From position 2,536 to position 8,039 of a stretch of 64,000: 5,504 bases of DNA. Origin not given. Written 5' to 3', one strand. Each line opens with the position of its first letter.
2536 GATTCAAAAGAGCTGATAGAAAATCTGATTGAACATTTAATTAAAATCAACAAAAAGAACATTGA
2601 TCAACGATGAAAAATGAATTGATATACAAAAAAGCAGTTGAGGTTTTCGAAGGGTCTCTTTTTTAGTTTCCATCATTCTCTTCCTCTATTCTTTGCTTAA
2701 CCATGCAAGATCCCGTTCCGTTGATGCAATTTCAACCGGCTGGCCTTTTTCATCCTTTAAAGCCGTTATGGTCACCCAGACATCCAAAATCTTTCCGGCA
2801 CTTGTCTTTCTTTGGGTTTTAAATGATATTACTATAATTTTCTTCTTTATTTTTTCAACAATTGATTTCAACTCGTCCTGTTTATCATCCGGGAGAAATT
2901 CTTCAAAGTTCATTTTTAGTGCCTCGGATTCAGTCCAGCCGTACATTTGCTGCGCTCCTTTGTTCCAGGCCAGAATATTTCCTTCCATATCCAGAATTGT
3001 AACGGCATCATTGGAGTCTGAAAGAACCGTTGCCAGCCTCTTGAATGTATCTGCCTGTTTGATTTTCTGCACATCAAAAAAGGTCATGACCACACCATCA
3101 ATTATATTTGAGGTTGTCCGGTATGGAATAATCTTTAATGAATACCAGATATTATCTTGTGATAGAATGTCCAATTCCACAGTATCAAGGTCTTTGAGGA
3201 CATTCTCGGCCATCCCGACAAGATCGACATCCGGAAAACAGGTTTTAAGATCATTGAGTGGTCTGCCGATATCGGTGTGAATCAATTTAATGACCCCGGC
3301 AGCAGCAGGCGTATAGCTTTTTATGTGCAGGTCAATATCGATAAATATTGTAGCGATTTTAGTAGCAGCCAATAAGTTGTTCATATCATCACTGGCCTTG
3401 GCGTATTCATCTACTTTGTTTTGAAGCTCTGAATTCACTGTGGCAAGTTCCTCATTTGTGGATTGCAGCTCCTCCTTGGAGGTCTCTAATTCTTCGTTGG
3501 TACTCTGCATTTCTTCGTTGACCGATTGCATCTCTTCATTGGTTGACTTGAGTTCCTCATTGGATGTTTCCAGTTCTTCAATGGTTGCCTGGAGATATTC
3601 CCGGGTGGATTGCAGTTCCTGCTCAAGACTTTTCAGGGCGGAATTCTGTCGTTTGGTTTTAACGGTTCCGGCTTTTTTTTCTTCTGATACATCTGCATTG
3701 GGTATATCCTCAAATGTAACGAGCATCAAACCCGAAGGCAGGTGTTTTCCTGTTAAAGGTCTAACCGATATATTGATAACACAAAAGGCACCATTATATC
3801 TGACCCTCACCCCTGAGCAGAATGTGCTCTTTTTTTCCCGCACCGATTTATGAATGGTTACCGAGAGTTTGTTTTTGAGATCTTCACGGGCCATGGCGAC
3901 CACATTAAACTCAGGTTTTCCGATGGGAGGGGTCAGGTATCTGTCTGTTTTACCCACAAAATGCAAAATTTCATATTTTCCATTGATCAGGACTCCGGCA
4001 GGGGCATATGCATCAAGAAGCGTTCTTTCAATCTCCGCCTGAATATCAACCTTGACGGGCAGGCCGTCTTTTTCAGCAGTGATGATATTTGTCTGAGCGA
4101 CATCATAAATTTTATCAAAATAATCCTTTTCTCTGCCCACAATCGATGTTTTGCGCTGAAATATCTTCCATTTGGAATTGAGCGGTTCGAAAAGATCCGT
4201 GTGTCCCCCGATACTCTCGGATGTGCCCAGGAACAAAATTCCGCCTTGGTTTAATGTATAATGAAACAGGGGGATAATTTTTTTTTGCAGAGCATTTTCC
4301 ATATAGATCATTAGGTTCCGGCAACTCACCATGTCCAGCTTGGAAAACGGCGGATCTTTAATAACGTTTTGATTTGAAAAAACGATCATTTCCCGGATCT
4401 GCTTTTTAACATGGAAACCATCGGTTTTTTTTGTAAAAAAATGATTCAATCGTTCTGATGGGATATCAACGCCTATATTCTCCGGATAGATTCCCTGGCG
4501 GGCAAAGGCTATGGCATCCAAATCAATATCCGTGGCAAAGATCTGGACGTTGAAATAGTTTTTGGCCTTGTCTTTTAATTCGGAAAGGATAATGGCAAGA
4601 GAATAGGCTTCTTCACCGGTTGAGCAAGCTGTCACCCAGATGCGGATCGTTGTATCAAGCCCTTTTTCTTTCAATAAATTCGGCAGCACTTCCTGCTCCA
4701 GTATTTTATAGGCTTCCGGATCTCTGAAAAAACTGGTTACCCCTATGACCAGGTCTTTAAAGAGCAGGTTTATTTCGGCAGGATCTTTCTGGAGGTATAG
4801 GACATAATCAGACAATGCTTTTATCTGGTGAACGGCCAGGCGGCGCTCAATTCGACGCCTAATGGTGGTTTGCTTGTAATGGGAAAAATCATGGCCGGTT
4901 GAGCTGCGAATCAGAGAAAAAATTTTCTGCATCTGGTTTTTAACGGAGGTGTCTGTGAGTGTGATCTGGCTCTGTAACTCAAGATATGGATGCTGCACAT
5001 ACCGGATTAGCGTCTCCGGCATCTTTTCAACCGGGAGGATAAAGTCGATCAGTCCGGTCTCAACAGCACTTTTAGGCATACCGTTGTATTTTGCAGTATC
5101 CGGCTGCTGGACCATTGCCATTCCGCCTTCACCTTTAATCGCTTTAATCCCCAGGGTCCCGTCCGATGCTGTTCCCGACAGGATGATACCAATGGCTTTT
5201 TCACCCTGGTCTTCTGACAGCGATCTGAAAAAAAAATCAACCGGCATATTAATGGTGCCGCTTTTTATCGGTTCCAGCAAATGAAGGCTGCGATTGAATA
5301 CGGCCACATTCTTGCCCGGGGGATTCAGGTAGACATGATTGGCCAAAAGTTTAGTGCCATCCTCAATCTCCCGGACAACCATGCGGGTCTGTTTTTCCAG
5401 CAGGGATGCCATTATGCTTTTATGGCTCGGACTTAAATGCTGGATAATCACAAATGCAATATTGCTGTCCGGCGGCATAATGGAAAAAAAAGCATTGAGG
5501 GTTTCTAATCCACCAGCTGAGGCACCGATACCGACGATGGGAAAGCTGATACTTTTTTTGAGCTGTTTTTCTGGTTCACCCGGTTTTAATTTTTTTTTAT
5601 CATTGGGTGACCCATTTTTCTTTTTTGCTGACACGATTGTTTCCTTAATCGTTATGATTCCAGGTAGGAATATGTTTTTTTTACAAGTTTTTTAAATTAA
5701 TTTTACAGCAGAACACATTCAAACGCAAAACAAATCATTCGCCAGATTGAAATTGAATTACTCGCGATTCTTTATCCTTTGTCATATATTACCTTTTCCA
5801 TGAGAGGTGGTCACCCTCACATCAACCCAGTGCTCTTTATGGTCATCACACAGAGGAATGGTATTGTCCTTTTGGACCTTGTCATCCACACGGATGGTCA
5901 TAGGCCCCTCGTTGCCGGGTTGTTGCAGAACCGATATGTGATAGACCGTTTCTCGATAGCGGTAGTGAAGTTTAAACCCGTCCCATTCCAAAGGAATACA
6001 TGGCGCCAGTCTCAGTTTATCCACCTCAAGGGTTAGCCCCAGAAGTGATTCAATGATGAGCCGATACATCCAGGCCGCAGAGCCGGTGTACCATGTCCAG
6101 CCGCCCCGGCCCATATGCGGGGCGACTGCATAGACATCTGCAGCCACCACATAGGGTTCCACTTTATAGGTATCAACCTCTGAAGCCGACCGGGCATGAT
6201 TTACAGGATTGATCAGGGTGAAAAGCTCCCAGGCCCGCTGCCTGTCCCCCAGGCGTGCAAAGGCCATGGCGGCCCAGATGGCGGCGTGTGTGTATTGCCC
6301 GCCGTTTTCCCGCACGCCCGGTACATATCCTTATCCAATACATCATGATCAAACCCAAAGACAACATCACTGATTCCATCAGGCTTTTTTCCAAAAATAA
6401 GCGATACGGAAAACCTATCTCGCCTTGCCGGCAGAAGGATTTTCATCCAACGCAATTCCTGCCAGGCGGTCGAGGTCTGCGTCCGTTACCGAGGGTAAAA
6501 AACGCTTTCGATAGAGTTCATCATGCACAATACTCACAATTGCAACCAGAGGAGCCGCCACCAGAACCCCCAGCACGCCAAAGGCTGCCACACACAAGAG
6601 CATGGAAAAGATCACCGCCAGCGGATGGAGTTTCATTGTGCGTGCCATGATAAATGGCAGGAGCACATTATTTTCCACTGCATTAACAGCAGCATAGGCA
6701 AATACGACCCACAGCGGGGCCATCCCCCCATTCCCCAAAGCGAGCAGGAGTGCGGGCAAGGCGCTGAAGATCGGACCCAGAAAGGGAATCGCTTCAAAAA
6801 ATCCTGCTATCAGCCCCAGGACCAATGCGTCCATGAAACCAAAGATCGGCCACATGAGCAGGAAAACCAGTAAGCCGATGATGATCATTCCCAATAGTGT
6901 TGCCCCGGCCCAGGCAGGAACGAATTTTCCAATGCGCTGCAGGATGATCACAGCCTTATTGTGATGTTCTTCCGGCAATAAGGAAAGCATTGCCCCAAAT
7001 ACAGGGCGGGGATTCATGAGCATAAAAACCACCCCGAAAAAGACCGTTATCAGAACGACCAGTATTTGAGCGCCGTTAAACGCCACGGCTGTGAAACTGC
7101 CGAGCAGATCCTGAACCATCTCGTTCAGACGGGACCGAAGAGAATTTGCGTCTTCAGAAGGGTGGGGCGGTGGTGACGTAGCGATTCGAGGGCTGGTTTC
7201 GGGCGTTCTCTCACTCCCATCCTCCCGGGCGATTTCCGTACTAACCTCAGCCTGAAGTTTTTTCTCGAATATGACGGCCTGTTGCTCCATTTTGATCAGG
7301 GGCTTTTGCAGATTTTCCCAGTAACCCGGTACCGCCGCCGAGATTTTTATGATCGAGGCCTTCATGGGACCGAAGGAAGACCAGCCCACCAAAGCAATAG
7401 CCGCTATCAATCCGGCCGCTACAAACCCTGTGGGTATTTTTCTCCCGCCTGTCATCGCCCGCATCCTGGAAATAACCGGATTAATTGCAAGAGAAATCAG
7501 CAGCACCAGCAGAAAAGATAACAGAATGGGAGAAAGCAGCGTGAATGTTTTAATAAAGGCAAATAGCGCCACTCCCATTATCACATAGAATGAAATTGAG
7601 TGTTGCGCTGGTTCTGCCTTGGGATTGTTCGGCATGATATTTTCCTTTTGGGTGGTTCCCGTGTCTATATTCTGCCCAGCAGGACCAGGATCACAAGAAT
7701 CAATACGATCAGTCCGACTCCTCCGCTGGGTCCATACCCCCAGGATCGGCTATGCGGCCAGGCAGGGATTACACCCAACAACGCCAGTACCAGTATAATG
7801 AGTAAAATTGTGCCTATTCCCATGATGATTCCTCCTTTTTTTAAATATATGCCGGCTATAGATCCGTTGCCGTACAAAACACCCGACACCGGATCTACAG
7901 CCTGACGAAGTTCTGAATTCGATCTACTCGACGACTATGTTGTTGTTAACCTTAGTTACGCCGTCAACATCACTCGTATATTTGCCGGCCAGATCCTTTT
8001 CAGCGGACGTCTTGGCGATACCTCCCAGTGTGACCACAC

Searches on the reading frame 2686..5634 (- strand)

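Call 15: search_protein_families(library=pfam, proteins=[window:2686-5634:-], max_evalue=0.0001)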
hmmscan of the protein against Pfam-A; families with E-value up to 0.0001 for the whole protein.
window:2686-5634:- (982 aa): 9 families
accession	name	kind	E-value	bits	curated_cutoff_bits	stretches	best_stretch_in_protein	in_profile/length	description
PF01339.22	CheB_methylest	-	2.3e-55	187.4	24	1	34-209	1-174/174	CheB methylesterase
PF01739.24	CheR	-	3.4e-55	187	27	1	299-490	2-194/195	CheR methyltransferase, SAM binding domain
PF13596.12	PAS_10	-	4.4e-24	85.6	22.1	1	751-855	1-105/106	PAS domain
PF03705.20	CheR_N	-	5.6e-17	61.6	27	1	234-285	2-53/53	CheR methyltransferase, all-alpha domain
PF13426.13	PAS_9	-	3.4e-12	47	27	1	875-976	1-101/103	PAS domain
PF08448.16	PAS_4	-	8.2e-11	42.6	23.1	1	872-970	2-99/110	PAS fold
PF00989.32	PAS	-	2e-07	31.4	22.6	1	866-966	2-103/113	PAS fold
PF08447.18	PAS_3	-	2.4e-06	28.2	25.6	1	888-972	2-88/89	PAS fold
PF13188.13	PAS_8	-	7.5e-06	26.1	21.8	1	866-919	2-52/65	PAS domain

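Call 28: search_protein_families(library=ncbifam, proteins=[window:2686-5634:-], max_evalue=0.00001)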
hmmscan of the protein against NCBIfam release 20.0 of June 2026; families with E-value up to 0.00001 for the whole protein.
window:2686-5634:- (982 aa): 7 families
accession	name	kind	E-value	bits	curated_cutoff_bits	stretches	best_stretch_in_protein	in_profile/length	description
NF009206.0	PRK12555.1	subfamily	2.4e-37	128.6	342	1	18-214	140-337/340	chemotaxis-specific protein-glutamate methyltransferase CheB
NF001965.0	PRK00742.1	subfamily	6.6e-34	117.7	293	1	18-214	154-354/357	chemotaxis-specific protein-glutamate methyltransferase CheB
NF007902.0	PRK10611.1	equivalog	4.2e-32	111.5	435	1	232-475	24-266/287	protein-glutamate O-methyltransferase CheR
TIGR00229.1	sensory_box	domain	2.3e-17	63.3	22.9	1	865-975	5-115/126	PAS domain S-box protein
NF046044.1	PnpS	equivalog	4.8e-08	32.4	400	0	702-864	5-169/390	two-component system histidine kinase PnpS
NF008468.0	PRK11360.1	equivalog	4.5e-07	28.6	646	1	868-975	271-376/616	two-component system sensor histidine kinase AtoS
NF052573.1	HisKinEspAMyxo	equivalog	5.7e-07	27.9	1400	1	846-928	237-317/755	serine histidine kinase EspA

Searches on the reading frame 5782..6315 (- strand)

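Call 28: search_protein_families(library=ncbifam, proteins=[window:5782-6315:-], max_evalue=0.00001)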
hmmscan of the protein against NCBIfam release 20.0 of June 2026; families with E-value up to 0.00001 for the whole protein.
window:5782-6315:- (177 aa): 0 families

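Call 64: search_protein_families(library=pfam, proteins=[window:5782-6315:-], max_evalue=0.00001)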
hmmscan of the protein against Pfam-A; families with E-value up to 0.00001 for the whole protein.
window:5782-6315:- (177 aa): 2 families
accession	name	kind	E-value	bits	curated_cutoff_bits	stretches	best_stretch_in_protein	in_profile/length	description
PF17167.11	Glyco_hydro_94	-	1e-27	97.4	27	1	1-93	330-420/420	Glycosyl hydrolase 94 superfamily, catalytic domain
PF03633.20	Glyco_hydro_65C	-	1.2e-06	28.6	22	0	99-146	6-58/62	Glycosyl hydrolase family 65, C-terminal domain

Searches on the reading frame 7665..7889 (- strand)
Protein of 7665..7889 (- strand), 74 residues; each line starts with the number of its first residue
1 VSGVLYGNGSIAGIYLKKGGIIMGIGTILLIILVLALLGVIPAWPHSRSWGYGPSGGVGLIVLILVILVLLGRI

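Call 13: search_protein_families(library=pfam, proteins=[window:7665-7889:-], max_evalue=0.01)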
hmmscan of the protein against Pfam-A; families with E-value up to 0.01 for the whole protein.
window:7665-7889:- (74 aa): 1 family
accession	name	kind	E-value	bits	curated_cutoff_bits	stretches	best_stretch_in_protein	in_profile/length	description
PF11752.14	DUF3309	-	9.1e-23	80.6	22.3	1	25-74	1-50/50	Protein of unknown function (DUF3309)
